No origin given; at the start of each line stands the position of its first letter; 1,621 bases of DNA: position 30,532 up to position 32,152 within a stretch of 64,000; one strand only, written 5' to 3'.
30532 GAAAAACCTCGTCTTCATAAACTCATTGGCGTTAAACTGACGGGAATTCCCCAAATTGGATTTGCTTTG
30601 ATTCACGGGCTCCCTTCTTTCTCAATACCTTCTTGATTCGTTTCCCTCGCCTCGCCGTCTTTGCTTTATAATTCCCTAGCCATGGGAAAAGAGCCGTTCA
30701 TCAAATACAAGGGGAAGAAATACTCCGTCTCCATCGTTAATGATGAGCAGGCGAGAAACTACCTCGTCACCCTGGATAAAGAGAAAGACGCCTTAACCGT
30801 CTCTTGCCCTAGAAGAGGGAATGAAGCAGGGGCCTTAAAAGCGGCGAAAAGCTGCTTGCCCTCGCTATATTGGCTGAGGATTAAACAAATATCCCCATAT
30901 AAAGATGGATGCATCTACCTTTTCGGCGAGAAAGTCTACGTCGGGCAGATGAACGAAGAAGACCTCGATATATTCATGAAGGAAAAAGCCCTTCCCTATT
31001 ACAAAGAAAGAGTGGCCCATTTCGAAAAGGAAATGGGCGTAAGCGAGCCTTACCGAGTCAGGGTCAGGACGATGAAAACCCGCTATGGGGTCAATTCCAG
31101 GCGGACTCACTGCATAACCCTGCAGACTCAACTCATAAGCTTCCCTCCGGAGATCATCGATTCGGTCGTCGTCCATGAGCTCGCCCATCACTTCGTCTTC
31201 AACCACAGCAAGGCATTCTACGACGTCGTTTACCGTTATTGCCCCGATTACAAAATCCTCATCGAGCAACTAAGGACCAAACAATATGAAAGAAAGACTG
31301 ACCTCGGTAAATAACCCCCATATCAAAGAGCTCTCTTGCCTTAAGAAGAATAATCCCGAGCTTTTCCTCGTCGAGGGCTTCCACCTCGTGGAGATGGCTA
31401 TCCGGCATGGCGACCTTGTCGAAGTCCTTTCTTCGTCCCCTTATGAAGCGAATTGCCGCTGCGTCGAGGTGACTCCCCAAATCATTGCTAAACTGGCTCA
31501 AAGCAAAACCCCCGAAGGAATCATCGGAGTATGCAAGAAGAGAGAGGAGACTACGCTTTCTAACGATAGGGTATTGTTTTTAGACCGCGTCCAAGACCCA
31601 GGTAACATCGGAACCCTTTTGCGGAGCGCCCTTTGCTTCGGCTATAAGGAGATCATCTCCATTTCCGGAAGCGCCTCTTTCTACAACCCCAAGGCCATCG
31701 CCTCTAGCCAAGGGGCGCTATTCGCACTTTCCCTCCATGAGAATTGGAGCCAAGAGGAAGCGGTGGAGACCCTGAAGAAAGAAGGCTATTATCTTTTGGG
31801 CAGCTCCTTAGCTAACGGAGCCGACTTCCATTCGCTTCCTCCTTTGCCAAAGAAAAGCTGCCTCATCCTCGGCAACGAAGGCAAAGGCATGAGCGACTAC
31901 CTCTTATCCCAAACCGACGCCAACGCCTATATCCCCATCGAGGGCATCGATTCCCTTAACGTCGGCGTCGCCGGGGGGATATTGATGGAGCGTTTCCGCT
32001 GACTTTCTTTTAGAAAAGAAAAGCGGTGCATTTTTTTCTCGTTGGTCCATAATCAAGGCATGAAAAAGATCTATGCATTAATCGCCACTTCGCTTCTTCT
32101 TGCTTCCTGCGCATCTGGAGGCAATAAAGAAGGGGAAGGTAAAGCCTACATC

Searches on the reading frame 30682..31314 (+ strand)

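Call 46: search_protein_families(library=pfam, proteins=[window:30682-31314:+], max_evalue=0.00001)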
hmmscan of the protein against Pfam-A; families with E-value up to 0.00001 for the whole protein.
window:30682-31314:+ (210 aa): 1 family
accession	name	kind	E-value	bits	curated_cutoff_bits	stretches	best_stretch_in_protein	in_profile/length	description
PF01863.23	YgjP-like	-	3e-30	106.2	26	1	91-199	100-206/207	YgjP-like, metallopeptidase domain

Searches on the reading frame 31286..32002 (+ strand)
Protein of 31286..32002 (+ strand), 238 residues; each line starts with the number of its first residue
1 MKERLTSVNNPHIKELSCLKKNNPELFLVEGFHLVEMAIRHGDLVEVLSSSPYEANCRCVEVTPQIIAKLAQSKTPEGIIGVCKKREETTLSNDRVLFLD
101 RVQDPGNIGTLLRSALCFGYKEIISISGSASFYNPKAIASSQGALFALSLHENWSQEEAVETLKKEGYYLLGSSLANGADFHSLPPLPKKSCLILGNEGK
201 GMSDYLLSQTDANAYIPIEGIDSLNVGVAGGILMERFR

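Call 46: search_protein_families(library=pfam, proteins=[window:31286-32002:+], max_evalue=0.00001)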
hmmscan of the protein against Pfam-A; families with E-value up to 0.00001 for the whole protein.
window:31286-32002:+ (238 aa): 2 families
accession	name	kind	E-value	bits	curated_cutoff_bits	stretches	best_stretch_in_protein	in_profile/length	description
PF00588.24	SpoU_methylase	-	1.1e-33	116.7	29.7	1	96-234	3-141/142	SpoU rRNA Methylase family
PF22435.1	MRM3-like_sub_bind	-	7.7e-08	33.1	27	1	10-81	1-84/84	MRM3-like substrate binding domain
